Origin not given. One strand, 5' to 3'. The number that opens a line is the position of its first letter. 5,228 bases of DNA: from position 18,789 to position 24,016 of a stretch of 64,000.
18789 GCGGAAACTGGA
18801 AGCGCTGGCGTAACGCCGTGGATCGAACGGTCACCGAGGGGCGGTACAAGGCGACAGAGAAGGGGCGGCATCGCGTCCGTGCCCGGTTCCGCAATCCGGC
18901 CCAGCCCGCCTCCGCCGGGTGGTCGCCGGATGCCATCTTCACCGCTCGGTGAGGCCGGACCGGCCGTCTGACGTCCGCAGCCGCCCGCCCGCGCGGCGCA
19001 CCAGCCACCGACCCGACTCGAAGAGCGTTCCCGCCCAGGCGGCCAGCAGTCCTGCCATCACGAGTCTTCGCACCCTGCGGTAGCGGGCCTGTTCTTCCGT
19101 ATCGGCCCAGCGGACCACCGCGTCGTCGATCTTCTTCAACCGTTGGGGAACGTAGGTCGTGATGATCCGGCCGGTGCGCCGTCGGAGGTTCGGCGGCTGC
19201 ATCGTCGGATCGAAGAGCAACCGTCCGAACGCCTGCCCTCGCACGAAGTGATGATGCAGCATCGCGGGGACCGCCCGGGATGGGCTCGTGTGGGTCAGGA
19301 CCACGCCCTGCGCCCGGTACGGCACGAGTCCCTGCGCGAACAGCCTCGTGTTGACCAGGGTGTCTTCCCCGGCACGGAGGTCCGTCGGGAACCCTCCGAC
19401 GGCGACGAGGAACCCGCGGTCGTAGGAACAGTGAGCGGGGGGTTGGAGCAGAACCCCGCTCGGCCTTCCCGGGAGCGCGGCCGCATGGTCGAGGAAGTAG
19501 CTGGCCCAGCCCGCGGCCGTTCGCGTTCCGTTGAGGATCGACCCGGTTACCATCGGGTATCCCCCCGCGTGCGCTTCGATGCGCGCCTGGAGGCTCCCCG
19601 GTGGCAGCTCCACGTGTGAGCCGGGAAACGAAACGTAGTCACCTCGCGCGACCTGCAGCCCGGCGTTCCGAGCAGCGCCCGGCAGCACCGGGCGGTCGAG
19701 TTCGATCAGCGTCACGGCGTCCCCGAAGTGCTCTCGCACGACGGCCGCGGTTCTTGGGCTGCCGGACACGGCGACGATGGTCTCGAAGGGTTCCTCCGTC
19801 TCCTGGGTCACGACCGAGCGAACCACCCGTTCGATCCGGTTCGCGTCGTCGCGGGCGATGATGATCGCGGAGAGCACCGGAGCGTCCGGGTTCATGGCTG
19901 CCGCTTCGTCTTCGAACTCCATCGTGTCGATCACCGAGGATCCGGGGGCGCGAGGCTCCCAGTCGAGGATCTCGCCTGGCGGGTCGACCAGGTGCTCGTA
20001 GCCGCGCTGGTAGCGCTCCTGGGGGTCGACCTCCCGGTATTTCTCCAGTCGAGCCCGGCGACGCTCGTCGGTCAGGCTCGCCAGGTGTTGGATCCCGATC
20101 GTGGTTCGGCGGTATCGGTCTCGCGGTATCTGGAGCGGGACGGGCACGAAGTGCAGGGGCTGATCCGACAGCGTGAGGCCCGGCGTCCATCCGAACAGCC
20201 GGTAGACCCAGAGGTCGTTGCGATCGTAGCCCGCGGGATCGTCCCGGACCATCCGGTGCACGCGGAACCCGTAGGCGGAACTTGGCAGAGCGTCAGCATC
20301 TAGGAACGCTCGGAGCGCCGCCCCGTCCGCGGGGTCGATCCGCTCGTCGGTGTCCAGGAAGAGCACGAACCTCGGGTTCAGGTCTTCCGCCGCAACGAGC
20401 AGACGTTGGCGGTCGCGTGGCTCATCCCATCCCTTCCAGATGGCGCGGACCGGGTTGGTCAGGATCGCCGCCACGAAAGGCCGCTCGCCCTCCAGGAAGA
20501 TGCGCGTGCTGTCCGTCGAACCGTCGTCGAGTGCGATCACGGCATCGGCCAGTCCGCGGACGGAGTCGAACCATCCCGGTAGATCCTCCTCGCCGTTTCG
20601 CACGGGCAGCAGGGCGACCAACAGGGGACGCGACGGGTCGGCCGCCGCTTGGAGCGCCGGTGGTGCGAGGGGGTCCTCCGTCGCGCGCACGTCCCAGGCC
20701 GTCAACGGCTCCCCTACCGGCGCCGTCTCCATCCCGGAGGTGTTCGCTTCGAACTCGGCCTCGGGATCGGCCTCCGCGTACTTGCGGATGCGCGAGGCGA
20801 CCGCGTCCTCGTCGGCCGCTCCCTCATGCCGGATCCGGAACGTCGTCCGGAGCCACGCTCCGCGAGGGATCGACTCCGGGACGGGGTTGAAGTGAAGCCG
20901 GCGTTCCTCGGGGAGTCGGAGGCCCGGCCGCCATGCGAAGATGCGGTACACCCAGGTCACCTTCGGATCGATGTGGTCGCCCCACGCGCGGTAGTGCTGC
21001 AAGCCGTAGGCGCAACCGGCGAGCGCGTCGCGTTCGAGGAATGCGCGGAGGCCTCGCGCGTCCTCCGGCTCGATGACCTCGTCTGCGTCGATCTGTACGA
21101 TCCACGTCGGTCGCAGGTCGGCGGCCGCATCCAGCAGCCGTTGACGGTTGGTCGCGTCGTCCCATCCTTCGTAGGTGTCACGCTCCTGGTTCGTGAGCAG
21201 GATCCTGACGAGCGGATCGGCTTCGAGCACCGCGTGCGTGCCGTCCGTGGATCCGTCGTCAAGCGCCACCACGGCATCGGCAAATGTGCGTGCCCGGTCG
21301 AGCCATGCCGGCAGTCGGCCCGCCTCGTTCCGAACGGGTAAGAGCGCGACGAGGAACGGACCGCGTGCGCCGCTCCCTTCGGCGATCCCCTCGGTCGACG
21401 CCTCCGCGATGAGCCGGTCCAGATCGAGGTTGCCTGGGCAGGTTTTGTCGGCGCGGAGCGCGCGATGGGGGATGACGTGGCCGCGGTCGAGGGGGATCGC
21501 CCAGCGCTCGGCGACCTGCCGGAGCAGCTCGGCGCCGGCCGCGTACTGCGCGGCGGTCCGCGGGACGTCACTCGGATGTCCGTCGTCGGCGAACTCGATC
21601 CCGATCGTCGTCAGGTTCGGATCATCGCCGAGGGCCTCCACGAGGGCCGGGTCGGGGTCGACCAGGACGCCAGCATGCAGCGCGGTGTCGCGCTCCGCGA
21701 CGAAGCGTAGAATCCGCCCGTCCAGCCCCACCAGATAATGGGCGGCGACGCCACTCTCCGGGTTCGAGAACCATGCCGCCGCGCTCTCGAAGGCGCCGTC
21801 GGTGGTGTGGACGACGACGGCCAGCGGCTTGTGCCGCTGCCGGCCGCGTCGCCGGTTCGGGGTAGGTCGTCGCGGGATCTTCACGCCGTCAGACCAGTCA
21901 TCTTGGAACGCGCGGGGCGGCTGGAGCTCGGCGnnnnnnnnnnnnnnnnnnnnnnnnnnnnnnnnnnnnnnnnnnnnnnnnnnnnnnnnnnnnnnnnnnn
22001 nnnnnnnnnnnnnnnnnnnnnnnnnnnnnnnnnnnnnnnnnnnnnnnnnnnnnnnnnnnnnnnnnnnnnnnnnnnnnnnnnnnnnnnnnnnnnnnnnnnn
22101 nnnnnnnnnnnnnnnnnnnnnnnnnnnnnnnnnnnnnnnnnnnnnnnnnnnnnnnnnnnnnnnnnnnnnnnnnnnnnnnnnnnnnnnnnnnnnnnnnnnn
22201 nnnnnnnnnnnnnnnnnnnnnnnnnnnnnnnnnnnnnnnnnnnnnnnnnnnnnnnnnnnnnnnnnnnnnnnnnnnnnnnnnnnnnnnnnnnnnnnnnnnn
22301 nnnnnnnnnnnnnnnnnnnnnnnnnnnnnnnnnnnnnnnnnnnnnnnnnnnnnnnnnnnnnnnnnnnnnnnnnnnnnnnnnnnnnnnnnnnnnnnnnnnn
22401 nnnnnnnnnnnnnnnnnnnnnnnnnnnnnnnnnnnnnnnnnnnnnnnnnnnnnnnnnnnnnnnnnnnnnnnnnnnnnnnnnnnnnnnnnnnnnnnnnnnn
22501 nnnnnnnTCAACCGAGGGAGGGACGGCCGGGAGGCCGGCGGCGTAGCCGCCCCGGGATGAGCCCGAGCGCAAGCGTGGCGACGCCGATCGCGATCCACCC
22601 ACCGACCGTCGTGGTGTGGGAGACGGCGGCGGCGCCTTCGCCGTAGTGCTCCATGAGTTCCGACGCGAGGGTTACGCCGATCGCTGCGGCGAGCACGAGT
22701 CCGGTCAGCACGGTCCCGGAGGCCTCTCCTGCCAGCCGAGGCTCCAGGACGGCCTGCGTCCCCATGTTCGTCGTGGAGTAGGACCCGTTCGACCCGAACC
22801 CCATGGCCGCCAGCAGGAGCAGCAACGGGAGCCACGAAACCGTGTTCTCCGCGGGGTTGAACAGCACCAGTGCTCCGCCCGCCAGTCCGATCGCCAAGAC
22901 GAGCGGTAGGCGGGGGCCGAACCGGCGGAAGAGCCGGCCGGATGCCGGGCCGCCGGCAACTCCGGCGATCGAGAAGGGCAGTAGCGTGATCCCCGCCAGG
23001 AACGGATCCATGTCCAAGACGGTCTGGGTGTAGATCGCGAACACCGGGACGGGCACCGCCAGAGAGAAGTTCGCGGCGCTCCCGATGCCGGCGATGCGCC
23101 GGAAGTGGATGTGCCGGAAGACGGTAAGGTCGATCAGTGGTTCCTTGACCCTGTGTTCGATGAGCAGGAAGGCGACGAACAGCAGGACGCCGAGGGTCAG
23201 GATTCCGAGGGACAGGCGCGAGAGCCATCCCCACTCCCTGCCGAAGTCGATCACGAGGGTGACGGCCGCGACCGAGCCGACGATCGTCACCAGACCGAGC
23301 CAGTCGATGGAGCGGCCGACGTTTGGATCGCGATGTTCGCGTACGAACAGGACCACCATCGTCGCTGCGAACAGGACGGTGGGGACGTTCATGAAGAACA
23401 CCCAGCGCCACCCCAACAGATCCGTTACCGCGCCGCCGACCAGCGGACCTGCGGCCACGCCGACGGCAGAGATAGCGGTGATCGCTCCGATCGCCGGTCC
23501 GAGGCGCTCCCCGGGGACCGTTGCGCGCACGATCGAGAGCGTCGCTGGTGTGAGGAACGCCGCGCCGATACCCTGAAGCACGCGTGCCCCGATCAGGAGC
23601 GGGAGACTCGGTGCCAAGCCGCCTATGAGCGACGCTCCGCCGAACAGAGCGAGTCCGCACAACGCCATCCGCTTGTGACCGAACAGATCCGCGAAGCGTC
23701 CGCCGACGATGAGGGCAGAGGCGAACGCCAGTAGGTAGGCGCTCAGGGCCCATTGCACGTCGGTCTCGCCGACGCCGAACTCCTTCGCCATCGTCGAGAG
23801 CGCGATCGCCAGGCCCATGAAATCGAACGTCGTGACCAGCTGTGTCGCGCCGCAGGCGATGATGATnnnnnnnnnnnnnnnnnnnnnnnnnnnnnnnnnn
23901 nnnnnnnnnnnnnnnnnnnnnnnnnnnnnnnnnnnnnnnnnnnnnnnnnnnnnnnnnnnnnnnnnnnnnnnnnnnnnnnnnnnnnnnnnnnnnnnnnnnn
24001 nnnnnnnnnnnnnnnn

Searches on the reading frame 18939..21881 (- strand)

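Call 14: search_protein_families(library=pfam, proteins=[window:18939-21881:-], max_evalue=0.0001)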
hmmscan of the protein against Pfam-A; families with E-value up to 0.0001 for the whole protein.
window:18939-21881:- (980 aa): 3 families
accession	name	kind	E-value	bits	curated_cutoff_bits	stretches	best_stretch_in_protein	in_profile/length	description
PF00535.33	Glycos_transf_2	-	2.6e-30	106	23.3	2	671-783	1-116/168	Glycosyl transferase family 2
PF01510.30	Amidase_2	-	1.5e-25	90.5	26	1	17-151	3-131/131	N-acetylmuramoyl-L-alanine amidase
PF13704.12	Glyco_tranf_2_4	-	5.7e-16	59.2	27.5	1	184-281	1-97/98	Glycosyl transferase family 2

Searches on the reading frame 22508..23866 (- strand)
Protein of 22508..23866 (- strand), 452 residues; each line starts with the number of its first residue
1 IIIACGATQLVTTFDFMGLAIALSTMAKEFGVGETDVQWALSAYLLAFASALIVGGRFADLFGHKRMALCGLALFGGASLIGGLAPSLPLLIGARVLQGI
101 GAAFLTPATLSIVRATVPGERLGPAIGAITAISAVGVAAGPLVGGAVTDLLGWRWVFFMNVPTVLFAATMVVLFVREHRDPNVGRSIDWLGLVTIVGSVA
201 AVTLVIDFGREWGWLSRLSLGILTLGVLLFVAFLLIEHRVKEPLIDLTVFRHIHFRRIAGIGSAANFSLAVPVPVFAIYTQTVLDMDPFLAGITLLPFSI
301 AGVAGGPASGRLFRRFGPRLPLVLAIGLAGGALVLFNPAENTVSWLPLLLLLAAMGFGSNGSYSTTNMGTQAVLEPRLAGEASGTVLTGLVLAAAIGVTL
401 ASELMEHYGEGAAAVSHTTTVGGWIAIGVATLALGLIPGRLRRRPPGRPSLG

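Call 14: search_protein_families(library=pfam, proteins=[window:22508-23866:-], max_evalue=0.0001)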
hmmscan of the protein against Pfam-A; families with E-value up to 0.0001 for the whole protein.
window:22508-23866:- (452 aa): 1 family
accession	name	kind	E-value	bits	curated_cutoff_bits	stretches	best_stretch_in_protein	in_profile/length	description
PF07690.21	MFS_1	-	2.6e-52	178.3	33.4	2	8-181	4-180/347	Major Facilitator Superfamily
